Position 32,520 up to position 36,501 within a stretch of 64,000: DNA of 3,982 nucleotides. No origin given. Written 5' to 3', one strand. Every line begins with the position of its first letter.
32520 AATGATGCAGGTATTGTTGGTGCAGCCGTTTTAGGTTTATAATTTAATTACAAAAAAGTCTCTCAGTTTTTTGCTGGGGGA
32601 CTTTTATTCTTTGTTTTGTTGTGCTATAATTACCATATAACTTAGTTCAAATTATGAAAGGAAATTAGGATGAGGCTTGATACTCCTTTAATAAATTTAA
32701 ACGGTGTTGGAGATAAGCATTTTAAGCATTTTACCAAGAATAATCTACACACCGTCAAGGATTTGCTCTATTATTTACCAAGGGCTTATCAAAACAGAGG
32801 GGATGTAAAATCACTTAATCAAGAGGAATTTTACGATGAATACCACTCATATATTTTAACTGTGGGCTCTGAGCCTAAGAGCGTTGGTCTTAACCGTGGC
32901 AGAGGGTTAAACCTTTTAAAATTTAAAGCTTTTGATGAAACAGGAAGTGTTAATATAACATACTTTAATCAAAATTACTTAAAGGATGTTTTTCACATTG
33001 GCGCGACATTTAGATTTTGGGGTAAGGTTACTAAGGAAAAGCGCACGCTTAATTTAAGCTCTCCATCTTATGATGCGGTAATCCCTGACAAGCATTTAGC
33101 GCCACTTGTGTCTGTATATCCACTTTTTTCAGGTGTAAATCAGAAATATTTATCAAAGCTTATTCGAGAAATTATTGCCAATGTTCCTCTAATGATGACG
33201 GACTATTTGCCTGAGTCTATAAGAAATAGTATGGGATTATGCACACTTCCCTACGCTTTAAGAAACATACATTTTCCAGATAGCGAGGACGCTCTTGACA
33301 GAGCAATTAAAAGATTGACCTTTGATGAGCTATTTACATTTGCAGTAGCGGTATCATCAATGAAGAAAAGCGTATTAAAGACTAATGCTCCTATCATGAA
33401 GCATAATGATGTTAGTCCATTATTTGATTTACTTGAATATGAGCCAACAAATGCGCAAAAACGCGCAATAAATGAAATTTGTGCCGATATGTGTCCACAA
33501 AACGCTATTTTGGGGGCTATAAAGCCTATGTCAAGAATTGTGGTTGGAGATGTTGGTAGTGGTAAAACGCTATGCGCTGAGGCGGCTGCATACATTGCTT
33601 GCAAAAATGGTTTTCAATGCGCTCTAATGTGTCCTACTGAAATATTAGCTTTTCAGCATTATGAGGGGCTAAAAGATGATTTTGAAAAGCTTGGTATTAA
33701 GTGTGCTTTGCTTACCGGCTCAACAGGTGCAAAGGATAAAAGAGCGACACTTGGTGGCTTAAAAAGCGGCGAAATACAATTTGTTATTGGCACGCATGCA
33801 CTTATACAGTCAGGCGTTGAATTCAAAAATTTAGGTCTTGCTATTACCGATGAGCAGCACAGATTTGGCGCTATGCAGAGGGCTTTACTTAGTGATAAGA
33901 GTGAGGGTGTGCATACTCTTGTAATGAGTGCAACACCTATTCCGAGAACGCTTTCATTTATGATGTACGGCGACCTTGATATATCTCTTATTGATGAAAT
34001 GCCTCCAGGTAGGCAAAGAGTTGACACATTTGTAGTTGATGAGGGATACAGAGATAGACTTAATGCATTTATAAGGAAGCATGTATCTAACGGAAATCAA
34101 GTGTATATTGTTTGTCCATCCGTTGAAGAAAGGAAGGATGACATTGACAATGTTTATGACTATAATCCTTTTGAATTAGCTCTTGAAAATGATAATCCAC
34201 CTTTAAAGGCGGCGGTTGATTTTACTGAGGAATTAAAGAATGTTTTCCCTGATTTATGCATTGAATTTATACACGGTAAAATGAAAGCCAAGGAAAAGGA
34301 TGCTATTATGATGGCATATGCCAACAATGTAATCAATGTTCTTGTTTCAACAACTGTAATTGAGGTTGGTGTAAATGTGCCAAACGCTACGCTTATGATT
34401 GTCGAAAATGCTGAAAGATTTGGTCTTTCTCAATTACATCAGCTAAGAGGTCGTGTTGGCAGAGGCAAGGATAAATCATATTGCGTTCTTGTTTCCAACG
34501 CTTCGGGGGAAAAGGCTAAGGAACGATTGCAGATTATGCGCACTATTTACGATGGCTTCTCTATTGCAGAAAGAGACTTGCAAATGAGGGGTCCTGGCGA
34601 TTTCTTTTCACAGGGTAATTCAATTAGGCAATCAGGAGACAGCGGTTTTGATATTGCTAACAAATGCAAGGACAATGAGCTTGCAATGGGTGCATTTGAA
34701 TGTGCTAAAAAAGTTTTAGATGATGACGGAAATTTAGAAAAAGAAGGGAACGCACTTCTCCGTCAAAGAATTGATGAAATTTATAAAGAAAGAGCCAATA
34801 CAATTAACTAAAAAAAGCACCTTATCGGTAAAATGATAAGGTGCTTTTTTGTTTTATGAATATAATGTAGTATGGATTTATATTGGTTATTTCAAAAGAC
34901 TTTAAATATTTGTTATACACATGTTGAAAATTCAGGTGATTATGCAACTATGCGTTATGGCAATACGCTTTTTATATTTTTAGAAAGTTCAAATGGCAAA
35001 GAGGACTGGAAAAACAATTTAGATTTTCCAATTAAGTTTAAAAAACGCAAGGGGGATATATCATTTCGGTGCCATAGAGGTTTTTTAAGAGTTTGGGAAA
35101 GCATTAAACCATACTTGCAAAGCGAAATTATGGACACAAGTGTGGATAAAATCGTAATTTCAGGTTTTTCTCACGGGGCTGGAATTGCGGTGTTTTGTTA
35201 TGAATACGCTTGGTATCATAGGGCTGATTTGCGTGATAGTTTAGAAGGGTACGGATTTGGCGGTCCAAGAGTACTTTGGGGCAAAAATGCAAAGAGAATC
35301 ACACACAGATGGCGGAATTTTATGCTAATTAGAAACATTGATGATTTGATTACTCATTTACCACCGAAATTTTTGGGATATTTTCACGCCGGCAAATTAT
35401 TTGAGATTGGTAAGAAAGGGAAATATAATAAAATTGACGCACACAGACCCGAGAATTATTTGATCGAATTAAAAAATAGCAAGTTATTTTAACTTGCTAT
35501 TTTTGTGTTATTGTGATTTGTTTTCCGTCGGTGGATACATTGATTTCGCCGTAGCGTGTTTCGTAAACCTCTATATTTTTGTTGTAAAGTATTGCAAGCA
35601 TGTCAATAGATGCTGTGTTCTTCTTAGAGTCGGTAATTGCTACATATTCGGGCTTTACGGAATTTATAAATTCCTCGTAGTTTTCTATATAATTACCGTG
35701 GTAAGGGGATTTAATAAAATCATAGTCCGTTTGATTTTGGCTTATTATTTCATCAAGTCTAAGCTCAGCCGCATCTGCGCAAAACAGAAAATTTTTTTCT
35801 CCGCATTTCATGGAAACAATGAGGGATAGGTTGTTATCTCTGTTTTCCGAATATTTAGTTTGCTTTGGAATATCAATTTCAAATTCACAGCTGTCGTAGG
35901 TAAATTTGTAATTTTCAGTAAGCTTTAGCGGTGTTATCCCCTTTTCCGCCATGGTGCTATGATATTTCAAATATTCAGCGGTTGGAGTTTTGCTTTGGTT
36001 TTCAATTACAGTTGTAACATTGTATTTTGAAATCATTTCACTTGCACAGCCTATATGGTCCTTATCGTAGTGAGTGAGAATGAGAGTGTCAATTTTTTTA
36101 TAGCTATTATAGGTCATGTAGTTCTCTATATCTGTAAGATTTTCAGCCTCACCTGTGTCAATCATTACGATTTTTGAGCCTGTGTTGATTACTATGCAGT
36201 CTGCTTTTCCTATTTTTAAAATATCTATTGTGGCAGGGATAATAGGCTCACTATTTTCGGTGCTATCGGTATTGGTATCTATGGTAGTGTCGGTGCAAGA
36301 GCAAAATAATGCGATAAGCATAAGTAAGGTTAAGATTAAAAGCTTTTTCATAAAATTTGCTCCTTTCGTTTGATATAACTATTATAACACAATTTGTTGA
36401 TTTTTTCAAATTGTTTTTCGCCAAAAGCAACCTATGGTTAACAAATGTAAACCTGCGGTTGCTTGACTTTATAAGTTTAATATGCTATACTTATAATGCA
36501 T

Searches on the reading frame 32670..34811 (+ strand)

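Call 9: search_protein_families(library=pfam, proteins=[window:32670-34811:+], max_evalue=0.001)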
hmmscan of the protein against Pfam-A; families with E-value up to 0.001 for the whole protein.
window:32670-34811:+ (713 aa): 5 families
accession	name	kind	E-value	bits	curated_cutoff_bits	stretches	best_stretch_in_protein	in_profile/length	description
PF00270.35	DEAD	-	1.4e-23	83.9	26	1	261-427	2-163/167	DEAD/DEAH box helicase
PF00271.37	Helicase_C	-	3.2e-21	76.1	23.5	1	519-599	31-109/110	Helicase conserved C-terminal domain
PF17191.10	RecG_wedge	-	1.4e-16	61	23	1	11-172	6-162/162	RecG wedge domain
PF19833.4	RecG_dom3_C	-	1e-11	45.1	26.8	1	628-710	3-82/87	ATP-dependent DNA helicase RecG, domain 3, C-terminal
PF04851.21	ResIII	-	4.5e-08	33.6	22.5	1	257-423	2-162/164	Type III restriction enzyme, res subunit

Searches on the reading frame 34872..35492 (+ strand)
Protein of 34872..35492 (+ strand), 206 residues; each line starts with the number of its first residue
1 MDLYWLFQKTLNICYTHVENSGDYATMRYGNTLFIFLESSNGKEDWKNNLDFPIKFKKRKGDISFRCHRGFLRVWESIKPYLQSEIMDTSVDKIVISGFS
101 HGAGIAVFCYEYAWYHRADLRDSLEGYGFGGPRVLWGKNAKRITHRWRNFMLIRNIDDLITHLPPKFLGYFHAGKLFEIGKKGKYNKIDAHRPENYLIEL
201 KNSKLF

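Call 9: search_protein_families(library=pfam, proteins=[window:34872-35492:+], max_evalue=0.001)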
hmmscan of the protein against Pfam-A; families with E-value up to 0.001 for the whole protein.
window:34872-35492:+ (206 aa): 1 family
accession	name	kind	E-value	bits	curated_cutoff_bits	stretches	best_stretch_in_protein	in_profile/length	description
PF01764.32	Lipase_3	-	1.6e-12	48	22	1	36-166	3-138/140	Lipase (class 3)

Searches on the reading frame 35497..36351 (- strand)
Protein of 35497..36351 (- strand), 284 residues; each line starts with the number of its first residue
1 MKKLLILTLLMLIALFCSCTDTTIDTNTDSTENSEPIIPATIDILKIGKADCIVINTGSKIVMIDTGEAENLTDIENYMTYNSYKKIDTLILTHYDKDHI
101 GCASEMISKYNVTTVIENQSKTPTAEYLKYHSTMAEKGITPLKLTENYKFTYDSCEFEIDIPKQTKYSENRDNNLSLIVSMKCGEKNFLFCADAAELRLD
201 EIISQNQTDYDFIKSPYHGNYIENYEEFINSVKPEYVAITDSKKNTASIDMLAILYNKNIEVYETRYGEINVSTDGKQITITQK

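Call 9: search_protein_families(library=pfam, proteins=[window:35497-36351:-], max_evalue=0.001)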
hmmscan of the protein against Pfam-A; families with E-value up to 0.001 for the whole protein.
window:35497-36351:- (284 aa): 2 families
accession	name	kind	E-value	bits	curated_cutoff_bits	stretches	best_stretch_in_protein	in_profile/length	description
PF00753.33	Lactamase_B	-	1.7e-10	41.6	22.7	1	50-212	6-165/196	Metallo-beta-lactamase superfamily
PF19583.5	ODP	-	0.0004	20.7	27.2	1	53-120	6-75/194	ODP family beta lactamase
